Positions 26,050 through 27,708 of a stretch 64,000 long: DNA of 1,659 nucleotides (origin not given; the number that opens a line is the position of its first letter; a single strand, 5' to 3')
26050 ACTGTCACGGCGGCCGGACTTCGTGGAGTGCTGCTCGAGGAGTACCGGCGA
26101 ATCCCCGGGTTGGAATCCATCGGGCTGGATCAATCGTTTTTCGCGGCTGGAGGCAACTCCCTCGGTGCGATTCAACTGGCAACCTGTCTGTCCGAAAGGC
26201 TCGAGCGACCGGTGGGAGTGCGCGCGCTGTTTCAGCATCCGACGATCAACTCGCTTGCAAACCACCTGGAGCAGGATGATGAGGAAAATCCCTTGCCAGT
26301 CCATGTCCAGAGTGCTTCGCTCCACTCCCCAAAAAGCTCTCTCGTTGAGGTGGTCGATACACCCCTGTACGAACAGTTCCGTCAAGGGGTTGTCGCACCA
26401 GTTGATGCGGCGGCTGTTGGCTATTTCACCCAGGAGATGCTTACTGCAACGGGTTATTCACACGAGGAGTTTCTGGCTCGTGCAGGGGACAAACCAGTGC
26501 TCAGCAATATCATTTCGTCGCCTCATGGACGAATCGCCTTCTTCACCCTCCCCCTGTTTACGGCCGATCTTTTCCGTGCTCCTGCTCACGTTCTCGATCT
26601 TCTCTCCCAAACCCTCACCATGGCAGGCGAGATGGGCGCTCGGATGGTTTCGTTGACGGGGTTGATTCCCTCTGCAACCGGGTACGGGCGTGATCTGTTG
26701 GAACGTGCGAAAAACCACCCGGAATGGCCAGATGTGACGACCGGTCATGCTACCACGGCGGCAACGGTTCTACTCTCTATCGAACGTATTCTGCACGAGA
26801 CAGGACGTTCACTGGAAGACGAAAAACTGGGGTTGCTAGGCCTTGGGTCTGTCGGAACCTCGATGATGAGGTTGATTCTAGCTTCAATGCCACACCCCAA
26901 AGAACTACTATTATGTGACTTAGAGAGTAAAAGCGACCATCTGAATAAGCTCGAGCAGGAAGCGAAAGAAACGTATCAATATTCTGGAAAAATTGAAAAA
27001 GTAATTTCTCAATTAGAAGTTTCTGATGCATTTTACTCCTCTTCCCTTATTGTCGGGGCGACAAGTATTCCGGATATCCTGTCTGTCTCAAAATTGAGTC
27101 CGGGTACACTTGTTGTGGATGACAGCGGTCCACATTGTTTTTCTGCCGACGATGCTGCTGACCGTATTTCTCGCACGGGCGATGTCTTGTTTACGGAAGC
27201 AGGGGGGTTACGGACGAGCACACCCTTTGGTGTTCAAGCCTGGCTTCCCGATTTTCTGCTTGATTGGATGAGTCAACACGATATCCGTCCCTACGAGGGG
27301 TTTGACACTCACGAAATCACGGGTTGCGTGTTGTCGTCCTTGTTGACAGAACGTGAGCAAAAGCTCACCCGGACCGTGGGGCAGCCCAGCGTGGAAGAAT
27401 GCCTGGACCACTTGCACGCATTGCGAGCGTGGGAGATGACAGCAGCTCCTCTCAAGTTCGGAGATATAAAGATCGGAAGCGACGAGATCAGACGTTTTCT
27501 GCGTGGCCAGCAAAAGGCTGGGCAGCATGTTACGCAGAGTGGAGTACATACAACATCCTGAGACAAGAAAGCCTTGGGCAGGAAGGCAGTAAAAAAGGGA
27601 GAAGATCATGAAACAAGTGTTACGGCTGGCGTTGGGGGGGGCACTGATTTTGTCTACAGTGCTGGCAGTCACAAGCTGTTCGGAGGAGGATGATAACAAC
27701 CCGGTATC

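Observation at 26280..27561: Non-canonical NRPS termination domain: NAD(P)-binding-like Rossmann domain with a low-GC patch replaces the thioesterase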

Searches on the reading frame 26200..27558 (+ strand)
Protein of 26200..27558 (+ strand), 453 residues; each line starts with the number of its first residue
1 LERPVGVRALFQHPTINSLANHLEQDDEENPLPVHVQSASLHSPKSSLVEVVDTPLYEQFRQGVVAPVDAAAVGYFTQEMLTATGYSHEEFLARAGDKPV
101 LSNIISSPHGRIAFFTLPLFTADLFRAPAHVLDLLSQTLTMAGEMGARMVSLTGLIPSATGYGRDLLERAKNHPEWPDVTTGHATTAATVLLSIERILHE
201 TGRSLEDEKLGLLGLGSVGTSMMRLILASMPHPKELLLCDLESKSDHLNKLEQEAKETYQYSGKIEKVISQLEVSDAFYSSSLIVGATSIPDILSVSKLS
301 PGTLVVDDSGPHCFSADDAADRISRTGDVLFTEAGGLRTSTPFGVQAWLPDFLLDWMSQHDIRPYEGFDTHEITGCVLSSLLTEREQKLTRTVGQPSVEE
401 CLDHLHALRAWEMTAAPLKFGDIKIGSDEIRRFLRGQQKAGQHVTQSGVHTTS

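Call 4: search_protein_families(library=pfam, proteins=[window:26200-27558:+], max_evalue=1)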
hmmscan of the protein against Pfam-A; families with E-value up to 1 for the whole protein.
window:26200-27558:+ (453 aa): 1 family
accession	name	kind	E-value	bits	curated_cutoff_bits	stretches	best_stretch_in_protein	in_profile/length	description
PF02826.25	2-Hacid_dh_C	-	0.23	11.2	25.1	1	199-227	28-56/178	D-isomer specific 2-hydroxyacid dehydrogenase, NAD binding domain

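Call 5: search_protein_families(library=ncbifam, proteins=[window:26200-27558:+], max_evalue=1)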
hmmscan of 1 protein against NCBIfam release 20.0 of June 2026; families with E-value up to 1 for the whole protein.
window:26200-27558:+ (453 aa): 2 families
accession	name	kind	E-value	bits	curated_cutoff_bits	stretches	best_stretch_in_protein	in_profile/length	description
NF053554.1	prodigi_MAP_PigE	equivalog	6.4e-11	41.3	850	1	109-335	62-268/837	prodigiosin MAP biosynthesis aminotransferase PigE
TIGR03944.1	dehyd_SbnB_fam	equivalog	0.00047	19.3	326.9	1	186-306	115-226/327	2,3-diaminopropionate biosynthesis protein SbnB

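Call 6: search_solved_structures(query=window:26200-27558:+, max_evalue=10, show_alignments=3)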
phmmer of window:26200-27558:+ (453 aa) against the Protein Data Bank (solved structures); distinct sequences matched with E-value up to 10: 8.
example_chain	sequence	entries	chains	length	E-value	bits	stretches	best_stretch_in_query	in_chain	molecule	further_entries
9e4s_A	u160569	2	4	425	8.6e-74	252.1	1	44-422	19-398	Amino acid adenylation domain protein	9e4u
9e4x_A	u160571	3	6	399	2.5e-73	250.5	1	54-420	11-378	Amino acid adenylation domain protein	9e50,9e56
3nv9_A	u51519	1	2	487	0.073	15.1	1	165-261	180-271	Malic enzyme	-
1ww8_A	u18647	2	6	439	0.26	13.3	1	166-265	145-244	malate oxidoreductase | 439aa long hypothetical malate oxidoreductase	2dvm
3u3x_A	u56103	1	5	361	0.4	12.7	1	201-304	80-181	Oxidoreductase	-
3wuq_A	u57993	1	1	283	0.49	12.4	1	239-285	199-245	Cytoplasmic dynein 1 heavy chain 1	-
5ayh_A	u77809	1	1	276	0.52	12.3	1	239-284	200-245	Cytoplasmic dynein 1 heavy chain 1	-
6yx5_B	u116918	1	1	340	1.2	11.1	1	55-137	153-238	Multifunctional virulence effector protein DrrA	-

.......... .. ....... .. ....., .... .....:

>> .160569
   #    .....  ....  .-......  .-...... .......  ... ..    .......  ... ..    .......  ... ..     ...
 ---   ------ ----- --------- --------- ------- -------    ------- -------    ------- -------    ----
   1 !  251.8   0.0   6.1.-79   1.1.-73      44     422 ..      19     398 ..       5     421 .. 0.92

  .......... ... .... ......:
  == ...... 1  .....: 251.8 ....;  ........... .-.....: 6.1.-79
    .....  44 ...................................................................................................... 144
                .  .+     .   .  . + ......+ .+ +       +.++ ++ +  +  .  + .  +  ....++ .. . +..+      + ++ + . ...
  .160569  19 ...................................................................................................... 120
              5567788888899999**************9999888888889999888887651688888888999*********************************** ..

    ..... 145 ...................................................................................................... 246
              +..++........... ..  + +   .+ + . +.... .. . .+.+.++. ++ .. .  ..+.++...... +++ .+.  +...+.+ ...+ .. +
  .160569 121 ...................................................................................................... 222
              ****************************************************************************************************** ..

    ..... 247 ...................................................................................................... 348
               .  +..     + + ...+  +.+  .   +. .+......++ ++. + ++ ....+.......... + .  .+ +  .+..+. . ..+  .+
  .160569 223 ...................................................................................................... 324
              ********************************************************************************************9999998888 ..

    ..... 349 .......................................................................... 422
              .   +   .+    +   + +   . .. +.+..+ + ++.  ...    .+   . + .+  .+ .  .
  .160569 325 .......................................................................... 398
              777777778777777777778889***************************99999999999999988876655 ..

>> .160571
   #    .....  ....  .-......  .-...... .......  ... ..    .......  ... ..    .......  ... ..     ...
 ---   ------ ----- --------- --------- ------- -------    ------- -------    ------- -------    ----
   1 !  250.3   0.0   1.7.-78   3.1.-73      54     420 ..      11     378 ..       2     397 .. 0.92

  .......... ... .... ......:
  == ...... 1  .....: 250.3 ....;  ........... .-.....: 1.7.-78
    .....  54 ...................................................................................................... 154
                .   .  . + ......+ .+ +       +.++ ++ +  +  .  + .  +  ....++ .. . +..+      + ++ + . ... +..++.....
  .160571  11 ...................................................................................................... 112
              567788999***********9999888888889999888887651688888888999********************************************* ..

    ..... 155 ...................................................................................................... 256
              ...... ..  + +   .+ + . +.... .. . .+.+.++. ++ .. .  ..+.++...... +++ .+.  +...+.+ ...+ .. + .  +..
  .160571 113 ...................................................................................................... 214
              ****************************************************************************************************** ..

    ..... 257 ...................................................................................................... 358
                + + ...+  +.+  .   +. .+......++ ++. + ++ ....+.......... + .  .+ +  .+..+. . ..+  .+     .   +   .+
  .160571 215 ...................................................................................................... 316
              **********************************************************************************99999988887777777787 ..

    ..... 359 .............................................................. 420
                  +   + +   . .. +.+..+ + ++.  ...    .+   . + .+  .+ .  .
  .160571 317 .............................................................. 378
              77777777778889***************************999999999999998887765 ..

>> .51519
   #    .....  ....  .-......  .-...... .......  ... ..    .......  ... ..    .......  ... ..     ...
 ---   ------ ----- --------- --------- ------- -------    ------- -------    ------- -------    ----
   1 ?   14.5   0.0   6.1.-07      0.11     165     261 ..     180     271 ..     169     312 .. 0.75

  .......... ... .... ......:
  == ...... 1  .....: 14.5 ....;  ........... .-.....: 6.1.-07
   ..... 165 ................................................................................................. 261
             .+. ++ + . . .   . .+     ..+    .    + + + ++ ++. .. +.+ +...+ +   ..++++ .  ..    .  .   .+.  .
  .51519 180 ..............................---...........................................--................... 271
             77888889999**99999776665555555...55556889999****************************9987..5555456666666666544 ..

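Call 7: find_homologous_proteins(query=window:26278-27558:+)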
Query window:26278-27558:+ (427 aa): 97 proteins with E <= 0.001 among 8000 candidates.
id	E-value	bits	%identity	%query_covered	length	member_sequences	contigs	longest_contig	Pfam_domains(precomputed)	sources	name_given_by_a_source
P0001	2.3e-86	308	40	93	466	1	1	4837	PF18563.7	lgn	-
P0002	3.8e-84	301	42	89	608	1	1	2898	PF00550.32,PF13193.13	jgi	jgi:hypothetical protein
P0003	4.4e-82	294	39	94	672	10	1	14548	PF00975.27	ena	-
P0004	9.7e-82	293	39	88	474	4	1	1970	PF00550.32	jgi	jgi:predicted amino acid dehydrogenase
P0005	1.9e-81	292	41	83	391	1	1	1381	-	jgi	jgi:predicted amino acid dehydrogenase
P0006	4.1e-81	291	37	95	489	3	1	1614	PF00550.32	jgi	jgi:hypothetical protein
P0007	5.3e-81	291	40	85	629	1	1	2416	PF00550.32,PF13193.13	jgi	jgi:acyl carrier protein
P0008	6.0e-81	290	41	87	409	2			-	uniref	uniref:Uncharacterized protein n=1 Tax=Moorena producens (strain JHB) TaxID=1454205 RepID=A0A1D9FUZ4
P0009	6.2e-81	290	40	83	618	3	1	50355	PF00550.32,PF13193.13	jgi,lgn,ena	jgi:predicted amino acid dehydrogenase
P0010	5.2e-80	287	42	84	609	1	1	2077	PF00550.32,PF13193.13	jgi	jgi:predicted amino acid dehydrogenase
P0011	6.0e-80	287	39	91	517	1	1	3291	PF00550.32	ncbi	ncbi:MAG: phosphopantetheine-binding protein, partial [Candidatus Binatia bacterium]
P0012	6.0e-79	284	42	85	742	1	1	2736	PF00550.32,PF00501.35,PF13193.13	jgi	jgi:acyl carrier protein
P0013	5.8e-78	281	40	90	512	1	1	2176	PF00550.32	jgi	jgi:hypothetical protein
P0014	8.6e-78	280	39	91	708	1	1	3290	PF00550.32,PF13193.13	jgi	jgi:hypothetical protein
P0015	9.2e-78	280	38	96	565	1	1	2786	PF00550.32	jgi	jgi:hypothetical protein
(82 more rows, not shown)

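Call 26: find_related_loci(query=A1, collection=genome_contigs, flank=10000)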
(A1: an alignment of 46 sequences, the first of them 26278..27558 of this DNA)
Query A1 (427 aa) in genome_contigs; peptide patterns used: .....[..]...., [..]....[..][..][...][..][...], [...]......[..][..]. (x = any residue, [..] = any of these).
599 stretches matched a pattern (row limit reached: there are more); 502 encode a relative of the query (tblastn E <= 1e-3); the best 80 are kept; 80 distinct loci.
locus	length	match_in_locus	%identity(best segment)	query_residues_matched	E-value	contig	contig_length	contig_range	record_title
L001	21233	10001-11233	37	5-402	1e-93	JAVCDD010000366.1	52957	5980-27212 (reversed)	MAG: Candidatus Hatepunaea meridiana isolate MAG_3300035698_979 Ga0374944_591178, whole genome shotgun sequence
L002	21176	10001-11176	40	20-407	7e-92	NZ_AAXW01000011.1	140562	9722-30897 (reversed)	Crocosphaera chwakensis CCY0110 1101676644580, whole genome shotgun sequence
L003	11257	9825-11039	40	10-407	9e-92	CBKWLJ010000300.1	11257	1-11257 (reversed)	MAG TPA_asm: uncultured bacterium isolate SRR29175779_binner123_Refined_1 genome assembly, contig: ERZ27337281.508, whol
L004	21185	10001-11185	40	20-413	3e-91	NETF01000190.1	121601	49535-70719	Unicellular cyanobacterium SU3 NODE_6_length_121601_cov_86.445_compo, whole genome shotgun sequence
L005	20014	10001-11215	40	10-407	1e-90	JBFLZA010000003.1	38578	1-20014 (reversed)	MAG: Cyanobacteriota bacterium isolate MAG099 MAG099_3, whole genome shotgun sequence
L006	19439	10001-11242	39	1-409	5e-90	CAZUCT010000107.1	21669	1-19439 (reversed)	MAG TPA_asm: uncultured bacterium isolate SRP141376_co3_269 genome assembly, contig: NODE_6488_length_21669_cov_57.96456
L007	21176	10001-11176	40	20-407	3e-89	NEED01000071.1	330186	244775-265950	Unicellular cyanobacterium SU2 NODE_4_length_330186_cov_96.4629_comp, whole genome shotgun sequence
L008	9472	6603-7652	41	42-395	3e-89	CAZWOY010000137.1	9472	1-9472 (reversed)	MAG TPA_asm: uncultured bacterium isolate SRP141376_co4_90 genome assembly, contig: NODE_11900_length_9472_cov_4.891260,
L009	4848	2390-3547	39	29-417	3e-89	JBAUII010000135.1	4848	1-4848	MAG: Thermodesulfobacteriota bacterium isolate MFD09513_ilm_asm_bin6 k127_122947, whole genome shotgun sequence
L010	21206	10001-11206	39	9-409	2e-88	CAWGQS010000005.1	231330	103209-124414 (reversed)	MAG: uncultured Verrucomicrobiae bacterium isolate MFD06742.bin.2.47 genome assembly, contig: contig_22413, whole genome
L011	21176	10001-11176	39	20-407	2e-88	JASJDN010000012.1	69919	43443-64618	MAG: Crocosphaera sp. isolate MO_188.B44 MO_188.c_193, whole genome shotgun sequence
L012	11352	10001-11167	38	22-409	3e-88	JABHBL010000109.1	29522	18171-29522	MAG: Candidatus Neomarinimicrobiota bacterium isolate SI036_bin79 k141_1630249, whole genome shotgun sequence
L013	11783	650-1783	40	37-413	5e-88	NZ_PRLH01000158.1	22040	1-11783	Cyanothece sp. BG0011 unitig_236, whole genome shotgun sequence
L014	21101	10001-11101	41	30-392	1e-87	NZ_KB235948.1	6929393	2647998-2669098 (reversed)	Oscillatoria sp. PCC 10802 Osc10802DRAFT_Contig7.7, whole genome shotgun sequence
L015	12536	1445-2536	40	30-392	3e-87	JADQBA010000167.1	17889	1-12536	MAG: Stigonema ocellatum SAG 48.90 = DSM 106950 isolate JP211 k141_2538, whole genome shotgun sequence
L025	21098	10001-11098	39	30-392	2e-84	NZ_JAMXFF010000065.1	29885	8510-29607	Laspinema palackyanum D2a NODE_70_length_29885_cov_91.090647, whole genome shotgun sequence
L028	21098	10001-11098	39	30-392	3e-83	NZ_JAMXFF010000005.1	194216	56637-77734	Laspinema palackyanum D2a NODE_6_length_194216_cov_74.463941, whole genome shotgun sequence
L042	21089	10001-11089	38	34-392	1e-81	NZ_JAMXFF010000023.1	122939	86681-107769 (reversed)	Laspinema palackyanum D2a NODE_24_length_122939_cov_72.802282, whole genome shotgun sequence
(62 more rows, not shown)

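Call 33: predict_structure(alignment_id=A1)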
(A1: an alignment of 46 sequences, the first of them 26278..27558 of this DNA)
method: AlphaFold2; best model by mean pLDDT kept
length: 427 residues; sequences in the alignment: 46
mean_pLDDT: 91.5   pTM: 0.90
mean pLDDT of the five models: 91.5, 91.1, 91.0, 90.9, 90.9
residues with pLDDT >= 90: 352; 70-90: 38; 50-70: 17; < 50: 20
segments of 3 or more residues with pLDDT < 50: 1-18
pLDDT, mean of each block of 10 residues (from residue 1): 40 43 91 98 98 91 95 97 98 95 97 98 96 91 97 97 98 98 97 97 98 89 97 98 90 98 95 98 94 97 97 96 90 66 89 98 94 98 98 94 97 79 59
secondary structure, 60 per line:
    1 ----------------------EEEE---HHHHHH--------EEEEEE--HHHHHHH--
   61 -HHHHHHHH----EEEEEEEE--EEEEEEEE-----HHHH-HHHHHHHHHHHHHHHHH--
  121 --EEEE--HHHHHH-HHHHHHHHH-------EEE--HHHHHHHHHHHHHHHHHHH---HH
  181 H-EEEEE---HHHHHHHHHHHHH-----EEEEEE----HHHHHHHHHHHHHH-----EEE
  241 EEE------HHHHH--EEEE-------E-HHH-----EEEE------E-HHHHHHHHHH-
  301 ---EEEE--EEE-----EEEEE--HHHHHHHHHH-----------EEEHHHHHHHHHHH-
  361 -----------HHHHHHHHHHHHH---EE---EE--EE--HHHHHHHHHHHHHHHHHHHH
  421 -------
elements in order: E23-26 H30-35 E44-49 H52-58 H62-69 E74-81 E84-91 H97-100 H102-118 E123-126 H129-134 H136-144 E152-154 H157-175 E183-187 H191-203 E209-214 H219-232 E238-243 H250-254 E257-260 E278-281 H290-299 E304-307 E310-312 E318-322 H325-334 E346-348 H349-359 H372-384 H401-420

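Call 35: fold_search(model_id=the predicted structure, library=pdb)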
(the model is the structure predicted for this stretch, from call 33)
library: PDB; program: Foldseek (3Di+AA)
matches with E <= 10: 1672; with E <= 0.001: 281
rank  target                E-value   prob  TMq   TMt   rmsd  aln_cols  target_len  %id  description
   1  9e4s_A                3.3e-48  1.00  0.88  0.89   1.7       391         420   36  TAD from Carmabin Biosynthetic Pathway - Crystal Form 1 (released 2025-02-26)
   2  9e50_B                1.8e-47  1.00  0.84  0.93   2.2       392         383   36  TAD from Carmabin Biosynthetic Pathway in complex with NAD - Crystal Form 2 (released 2025-02-26)
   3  9e50_A                7.0e-47  1.00  0.87  0.94   1.9       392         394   36  TAD from Carmabin Biosynthetic Pathway in complex with NAD - Crystal Form 2 (released 2025-02-26)
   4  9e4u_A                7.5e-47  1.00  0.88  0.89   1.7       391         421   36  TAD from Carmabin Biosynthetic Pathway in complex with NADH - Crystal Form 1 (released 2025-02-26)
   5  9e4s_B                9.5e-47  1.00  0.87  0.92   1.8       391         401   36  TAD from Carmabin Biosynthetic Pathway - Crystal Form 1 (released 2025-02-26)
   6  9e56_B                2.1e-46  1.00  0.85  0.95   2.0       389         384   35  TAD from Carmabin Biosynthetic Pathway with Disulfide between Cys2238 and Dephosphocoenzyme A - Crystal Form 2 (released 2025-02-26)
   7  9e56_A                3.0e-46  1.00  0.84  0.93   2.2       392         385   36  TAD from Carmabin Biosynthetic Pathway with Disulfide between Cys2238 and Dephosphocoenzyme A - Crystal Form 2 (released 2025-02-26)
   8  9e4x_A                8.5e-46  1.00  0.84  0.93   2.5       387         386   36  TAD from Carmabin Biosynthetic Pathway - Crystal Form 2 (released 2025-02-26)
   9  9e4u_B                1.0e-45  1.00  0.86  0.92   2.0       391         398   36  TAD from Carmabin Biosynthetic Pathway in complex with NADH - Crystal Form 1 (released 2025-02-26)
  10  9e4x_B                1.4e-45  1.00  0.83  0.93   2.3       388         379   36  TAD from Carmabin Biosynthetic Pathway - Crystal Form 2 (released 2025-02-26)
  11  6jzq_A                2.1e-14  1.00  0.58  0.71   5.3       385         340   15  The crystal structure of acyl-acyl carrier protein (acyl-ACP) reductase (AAR) (released 2020-04-01)
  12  6jzu_A                2.3e-14  1.00  0.59  0.72   4.7       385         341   14  The crystal structure of acyl-acyl carrier protein (acyl-ACP) reductase (AAR) in complex with aldehyde deformylating o (released 2020-04-01)
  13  6jzz_A                2.4e-14  1.00  0.62  0.76   4.4       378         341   14  The crystal structure of AAR-C294S in complex with ADO. (released 2020-04-01)
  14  6jzy_A                3.3e-14  1.00  0.61  0.75   4.9       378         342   16  Crystal structure of AAR with NADPH and stearyl in complex with ADO binding a long chain carbohydrate (released 2020-04-01)
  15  6jzq_B                2.0e-13  1.00  0.59  0.72   5.1       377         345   16  The crystal structure of acyl-acyl carrier protein (acyl-ACP) reductase (AAR) (released 2020-04-01)
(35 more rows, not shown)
